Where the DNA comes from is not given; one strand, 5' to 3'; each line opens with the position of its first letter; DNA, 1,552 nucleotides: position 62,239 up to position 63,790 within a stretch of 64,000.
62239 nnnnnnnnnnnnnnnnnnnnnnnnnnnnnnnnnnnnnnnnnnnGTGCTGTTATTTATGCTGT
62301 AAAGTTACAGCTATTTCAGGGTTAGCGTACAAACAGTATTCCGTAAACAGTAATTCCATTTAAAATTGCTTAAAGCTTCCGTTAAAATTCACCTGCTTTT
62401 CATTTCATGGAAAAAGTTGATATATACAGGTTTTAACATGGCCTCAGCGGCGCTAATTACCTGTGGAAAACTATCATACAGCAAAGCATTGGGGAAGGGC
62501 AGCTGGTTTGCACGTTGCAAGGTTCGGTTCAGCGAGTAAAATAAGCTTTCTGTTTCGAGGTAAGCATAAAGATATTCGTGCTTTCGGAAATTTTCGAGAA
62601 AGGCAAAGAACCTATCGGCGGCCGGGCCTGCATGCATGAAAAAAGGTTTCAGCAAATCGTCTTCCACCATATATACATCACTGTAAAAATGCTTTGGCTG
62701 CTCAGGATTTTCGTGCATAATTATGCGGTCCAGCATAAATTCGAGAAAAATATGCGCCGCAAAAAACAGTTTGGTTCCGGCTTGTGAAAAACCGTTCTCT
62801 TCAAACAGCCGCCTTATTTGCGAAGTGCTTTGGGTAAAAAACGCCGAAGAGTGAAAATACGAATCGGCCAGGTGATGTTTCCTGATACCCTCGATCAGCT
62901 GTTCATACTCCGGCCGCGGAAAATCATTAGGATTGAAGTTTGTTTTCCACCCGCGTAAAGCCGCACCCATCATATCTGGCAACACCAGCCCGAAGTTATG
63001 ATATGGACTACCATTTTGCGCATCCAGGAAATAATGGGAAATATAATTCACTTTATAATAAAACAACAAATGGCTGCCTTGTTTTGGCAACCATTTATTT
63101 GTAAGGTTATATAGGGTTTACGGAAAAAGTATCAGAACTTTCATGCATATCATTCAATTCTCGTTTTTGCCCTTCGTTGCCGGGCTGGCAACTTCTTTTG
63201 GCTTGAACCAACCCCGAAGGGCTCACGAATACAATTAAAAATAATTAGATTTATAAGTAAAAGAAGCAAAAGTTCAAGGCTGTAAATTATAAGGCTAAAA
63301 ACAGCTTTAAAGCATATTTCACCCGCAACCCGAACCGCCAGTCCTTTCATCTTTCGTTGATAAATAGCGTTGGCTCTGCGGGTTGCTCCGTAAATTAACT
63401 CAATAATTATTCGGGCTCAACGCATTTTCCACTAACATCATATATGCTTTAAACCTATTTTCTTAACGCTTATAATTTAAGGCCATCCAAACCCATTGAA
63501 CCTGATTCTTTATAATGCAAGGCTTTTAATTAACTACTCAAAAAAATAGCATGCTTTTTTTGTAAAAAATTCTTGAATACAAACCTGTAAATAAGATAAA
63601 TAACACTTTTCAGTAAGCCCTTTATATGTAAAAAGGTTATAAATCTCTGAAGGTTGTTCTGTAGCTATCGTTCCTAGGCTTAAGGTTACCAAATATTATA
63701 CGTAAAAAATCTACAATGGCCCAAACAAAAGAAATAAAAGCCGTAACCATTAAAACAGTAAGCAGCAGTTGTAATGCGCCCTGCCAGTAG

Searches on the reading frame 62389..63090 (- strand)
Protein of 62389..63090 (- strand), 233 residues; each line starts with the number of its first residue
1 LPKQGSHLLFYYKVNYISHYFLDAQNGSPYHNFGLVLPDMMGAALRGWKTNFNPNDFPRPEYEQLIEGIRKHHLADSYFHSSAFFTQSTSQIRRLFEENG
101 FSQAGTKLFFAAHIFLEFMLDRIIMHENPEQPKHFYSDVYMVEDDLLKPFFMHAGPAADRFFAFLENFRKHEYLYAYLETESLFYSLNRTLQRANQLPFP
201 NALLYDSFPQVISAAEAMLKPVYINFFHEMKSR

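Call 9: search_protein_families(library=pfam, proteins=[window:62389-63090:-])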
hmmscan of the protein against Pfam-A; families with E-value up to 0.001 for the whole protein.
window:62389-63090:- (233 aa): 0 families

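Call 29: search_protein_families(library=ncbifam, proteins=[window:62389-63090:-])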
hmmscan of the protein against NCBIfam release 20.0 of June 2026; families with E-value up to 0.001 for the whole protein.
window:62389-63090:- (233 aa): 0 families

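Call 31: search_protein_families(library=pfam, proteins=[window:62389-63090:-], max_evalue=10)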
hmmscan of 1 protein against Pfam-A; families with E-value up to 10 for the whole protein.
window:62389-63090:- (233 aa): 1 family
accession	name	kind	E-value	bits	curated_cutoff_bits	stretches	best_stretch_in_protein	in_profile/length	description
PF01731.26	Arylesterase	-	0.096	13.3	21.3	1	176-224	32-80/86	Arylesterase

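Call 43: find_homologous_proteins(query=window:62389-63054:-, max_evalue=1e-10)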
Query window:62389-63054:- (221 aa): 13 proteins with E <= 1e-10 among 181 candidates.
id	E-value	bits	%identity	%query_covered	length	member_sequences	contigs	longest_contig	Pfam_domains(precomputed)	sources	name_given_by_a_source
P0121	1.5e-145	501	100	100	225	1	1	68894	-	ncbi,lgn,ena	-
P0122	3.2e-87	310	65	99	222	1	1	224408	-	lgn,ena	-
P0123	6.1e-83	296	62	99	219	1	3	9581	-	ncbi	ncbi:MAG: hypothetical protein ACXWDO_01700 [Bacteroidia bacterium]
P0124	9.7e-74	266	57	100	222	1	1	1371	-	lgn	-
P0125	5.0e-73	264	64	88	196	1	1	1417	-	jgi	jgi:hypothetical protein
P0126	1.0e-67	246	53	98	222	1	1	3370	PF04336.19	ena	-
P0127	2.7e-50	189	43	99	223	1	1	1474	-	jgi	jgi:hypothetical protein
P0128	3.0e-49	186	42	99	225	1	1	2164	PF04336.19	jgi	jgi:hypothetical protein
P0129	4.3e-49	186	43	100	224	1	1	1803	-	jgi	jgi:hypothetical protein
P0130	3.7e-48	182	43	100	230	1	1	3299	-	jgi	jgi:hypothetical protein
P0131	3.6e-46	176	43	92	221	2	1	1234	-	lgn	-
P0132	8.1e-43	165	42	100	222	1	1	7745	-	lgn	-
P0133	5.8e-33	133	35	97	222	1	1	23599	-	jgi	-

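Call 44: find_encoding_contigs(protein=P0123, flank=6000, max_places=4)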
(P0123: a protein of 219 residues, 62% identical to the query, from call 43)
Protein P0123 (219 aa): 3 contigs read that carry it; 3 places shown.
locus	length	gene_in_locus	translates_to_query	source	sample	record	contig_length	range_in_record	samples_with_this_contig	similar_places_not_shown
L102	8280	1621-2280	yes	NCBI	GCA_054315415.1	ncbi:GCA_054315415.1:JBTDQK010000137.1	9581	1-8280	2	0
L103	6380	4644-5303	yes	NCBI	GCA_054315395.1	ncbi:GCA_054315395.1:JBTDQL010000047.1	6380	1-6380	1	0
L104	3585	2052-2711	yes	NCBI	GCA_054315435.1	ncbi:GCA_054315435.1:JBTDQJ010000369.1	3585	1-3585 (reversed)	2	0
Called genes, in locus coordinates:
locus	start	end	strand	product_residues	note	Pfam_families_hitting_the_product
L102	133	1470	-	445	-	PF00579:tRNA-synt_1b, PF22421:SYY_C-terminal, PF01479:S4 (weak)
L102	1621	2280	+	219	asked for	-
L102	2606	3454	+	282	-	PF02401:LYTB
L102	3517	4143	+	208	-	PF00255:GSHPx, PF00578:AhpC-TSA (weak), PF08534:Redoxin (faint)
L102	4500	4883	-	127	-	PF18962:Por_Secre_tail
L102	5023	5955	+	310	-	PF05343:Peptidase_M42, PF01546:Peptidase_M20 (weak)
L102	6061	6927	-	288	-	PF02749:QRPTase_N, PF01729:QRPTase_C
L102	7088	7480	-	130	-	PF16022:DUF4783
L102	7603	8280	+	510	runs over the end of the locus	PF01676:Metalloenzyme, PF06415:iPGM_N, PF01663:Phosphodiest (weak)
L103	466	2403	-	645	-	PF00515:TPR_1 (faint), PF07719:TPR_2 (faint), PF13424:TPR_12 (faint), PF13431:TPR_17 (faint), PF13181:TPR_8 (faint), PF13432:TPR_16 (faint), PF07676:PD40, PF00691:OmpA, +1 more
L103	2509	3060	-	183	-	PF14730:DUF4468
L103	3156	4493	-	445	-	PF00579:tRNA-synt_1b, PF22421:SYY_C-terminal, PF01479:S4 (weak)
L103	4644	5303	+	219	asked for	-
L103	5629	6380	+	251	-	PF02401:LYTB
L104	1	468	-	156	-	PF14730:DUF4468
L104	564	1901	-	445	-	PF00579:tRNA-synt_1b, PF22421:SYY_C-terminal, PF01479:S4 (weak)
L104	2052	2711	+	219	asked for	-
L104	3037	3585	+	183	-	PF02401:LYTB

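Call 45: find_encoding_contigs(protein=P0122, flank=10000, max_places=4)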
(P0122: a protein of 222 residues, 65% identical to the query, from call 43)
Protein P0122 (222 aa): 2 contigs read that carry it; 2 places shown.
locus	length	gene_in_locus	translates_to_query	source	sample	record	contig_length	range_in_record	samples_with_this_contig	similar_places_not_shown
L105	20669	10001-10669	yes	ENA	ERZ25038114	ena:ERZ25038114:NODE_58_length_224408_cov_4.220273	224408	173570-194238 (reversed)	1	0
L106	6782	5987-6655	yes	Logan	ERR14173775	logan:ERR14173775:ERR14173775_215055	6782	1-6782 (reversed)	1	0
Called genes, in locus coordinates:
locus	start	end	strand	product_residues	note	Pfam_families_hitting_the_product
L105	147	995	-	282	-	PF00582:Usp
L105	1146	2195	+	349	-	PF05496:RuvB_N, PF00004:AAA, PF07728:AAA_5 (faint), PF17864:AAA_lid_4, PF05491:WHD_RuvB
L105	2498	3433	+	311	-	PF08331:QueG_DUF1730, PF13187:Fer4_9 (faint), PF00037:Fer4 (faint), PF13237:Fer4_10 (faint), PF13484:Fer4_16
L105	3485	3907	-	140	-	PF03190:Thioredox_DsbH (weak), PF00085:Thioredoxin, PF13899:Thioredoxin_7 (weak), PF13098:Thioredoxin_2, PF13905:Thioredoxin_8 (faint)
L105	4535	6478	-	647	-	PF00515:TPR_1 (faint), PF07719:TPR_2 (faint), PF13181:TPR_8 (faint), PF13428:TPR_14 (faint), PF13414:TPR_11 (weak), PF13431:TPR_17 (weak), PF07676:PD40, PF00691:OmpA, +2 more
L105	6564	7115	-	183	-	PF14730:DUF4468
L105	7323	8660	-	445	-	PF00579:tRNA-synt_1b, PF22421:SYY_C-terminal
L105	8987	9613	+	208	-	PF05154:TM2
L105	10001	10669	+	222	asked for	-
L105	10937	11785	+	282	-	PF02401:LYTB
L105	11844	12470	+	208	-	PF08534:Redoxin (weak), PF00255:GSHPx, PF00578:AhpC-TSA (faint)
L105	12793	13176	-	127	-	PF18962:Por_Secre_tail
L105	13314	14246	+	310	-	PF05343:Peptidase_M42, PF01546:Peptidase_M20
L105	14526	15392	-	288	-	PF02749:QRPTase_N, PF01729:QRPTase_C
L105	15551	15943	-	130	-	PF16022:DUF4783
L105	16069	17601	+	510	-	PF01676:Metalloenzyme, PF06415:iPGM_N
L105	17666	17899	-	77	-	-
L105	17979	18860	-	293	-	PF01073:3Beta_HSD, PF01370:Epimerase, PF02719:Polysacc_synt_2, PF04321:RmlD_sub_bind, PF16363:GDP_Man_Dehyd, PF07993:NAD_binding_4 (weak)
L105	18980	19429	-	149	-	PF09537:DUF2383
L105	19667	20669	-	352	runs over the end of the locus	PF01073:3Beta_HSD, PF01370:Epimerase, PF02719:Polysacc_synt_2, PF04321:RmlD_sub_bind, PF07993:NAD_binding_4, PF16363:GDP_Man_Dehyd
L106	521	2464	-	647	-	PF00515:TPR_1 (faint), PF07719:TPR_2 (faint), PF13181:TPR_8 (faint), PF13428:TPR_14 (faint), PF13414:TPR_11 (weak), PF13431:TPR_17 (weak), PF07676:PD40, PF00691:OmpA, +2 more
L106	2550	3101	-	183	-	PF14730:DUF4468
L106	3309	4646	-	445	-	PF00579:tRNA-synt_1b, PF22421:SYY_C-terminal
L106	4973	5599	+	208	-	PF05154:TM2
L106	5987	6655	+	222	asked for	-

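Call 59: find_encoding_contigs(protein=P0121, flank=10000, max_places=10)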
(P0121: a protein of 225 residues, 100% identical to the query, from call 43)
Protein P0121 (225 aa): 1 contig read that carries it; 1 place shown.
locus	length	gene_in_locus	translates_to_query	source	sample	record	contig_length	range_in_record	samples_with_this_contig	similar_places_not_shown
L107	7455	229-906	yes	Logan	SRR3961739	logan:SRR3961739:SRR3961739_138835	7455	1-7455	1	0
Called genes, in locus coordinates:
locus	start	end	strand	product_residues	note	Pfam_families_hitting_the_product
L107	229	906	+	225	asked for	-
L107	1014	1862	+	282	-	PF02401:LYTB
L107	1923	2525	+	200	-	PF00255:GSHPx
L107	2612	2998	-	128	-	PF18962:Por_Secre_tail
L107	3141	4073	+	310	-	PF01546:Peptidase_M20, PF05343:Peptidase_M42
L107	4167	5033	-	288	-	PF02749:QRPTase_N, PF01729:QRPTase_C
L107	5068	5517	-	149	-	PF16022:DUF4783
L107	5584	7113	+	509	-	PF01676:Metalloenzyme, PF06415:iPGM_N, PF01663:Phosphodiest (faint)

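Call 75: search_solved_structures(query=A4, max_evalue=1)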
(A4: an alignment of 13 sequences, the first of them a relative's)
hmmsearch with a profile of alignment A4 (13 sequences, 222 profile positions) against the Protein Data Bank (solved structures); distinct sequences matched with E-value up to 1: 0.

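Call 76: search_protein_families(library=pfam, alignment_id=A4, max_evalue=0.01)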
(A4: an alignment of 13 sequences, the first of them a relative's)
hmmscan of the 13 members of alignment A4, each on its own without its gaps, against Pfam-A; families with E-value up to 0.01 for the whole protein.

A. member 1, P0121 (225 aa): 0 families

B. families by the number of members that match (of 13 scanned): 2 families
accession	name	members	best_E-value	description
PF04336.18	ACP_PD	9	3.2e-06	Acyl carrier protein phosphodiesterase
PF00882.24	Zn_dep_PLPC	1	0.00085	Zinc dependent phospholipase C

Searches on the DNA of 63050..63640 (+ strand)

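Call 42: search_rna_families(source=window, start=63050, end=63640, threshold=evalue, max_evalue=10)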
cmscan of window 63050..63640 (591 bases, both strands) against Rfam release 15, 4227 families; matches with E-value up to 10: 9.
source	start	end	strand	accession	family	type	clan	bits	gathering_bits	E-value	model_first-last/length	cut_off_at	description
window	63065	63104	-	RF00125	IS128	Gene; sRNA;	-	22.1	80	0.029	159-198/209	no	IS128 RNA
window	63281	63323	+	RF00109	Vimentin3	Cis-reg;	-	18.9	36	2.2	1-67/67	no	Vimentin 3' UTR protein-binding region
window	63529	63573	-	RF01413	miR-430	Gene; miRNA;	CL00096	18.2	47.3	1.5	1-70/70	no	miR-430 microRNA precursor family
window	63056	63169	+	RF00704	MIR397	Gene; miRNA;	-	17.5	55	2.1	1-117/117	no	MIR397 microRNA precursor family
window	63257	63313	-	RF01378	CRISPR-DR65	Gene; CRISPR;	-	17.2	43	8.9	1-37/37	no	CRISPR RNA direct repeat element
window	63512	63579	+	RF03640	mir-3747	Gene; miRNA;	-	14.7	63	6.9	1-67/67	no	mir-3747 microRNA precursor family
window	63053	63157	+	RF01578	RUF1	Gene; sRNA;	-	14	70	4.6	1-264/264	no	Plasmodium RNA of unkown function RUF1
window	63311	63390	+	RF01497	ALIL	Cis-reg;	-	13.8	50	0.37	1-117/117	no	ALIL pseudoknot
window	63566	63640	+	RF02081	STnc550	Gene; sRNA;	-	12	48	1.8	223-297/388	3'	Enterobacterial sRNA STnc550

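Call 51: search_dna_similar(query=window:63130-63510:+, collection=plasmids, mode=distant, max_evalue=0.01)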
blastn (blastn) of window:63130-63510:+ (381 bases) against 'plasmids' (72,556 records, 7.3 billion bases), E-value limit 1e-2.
No match.

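Call 52: search_dna_similar(query=window:63130-63510:+, collection=phages, mode=distant, max_evalue=0.01)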
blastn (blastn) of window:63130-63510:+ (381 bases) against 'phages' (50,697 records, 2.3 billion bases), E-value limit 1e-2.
No match.
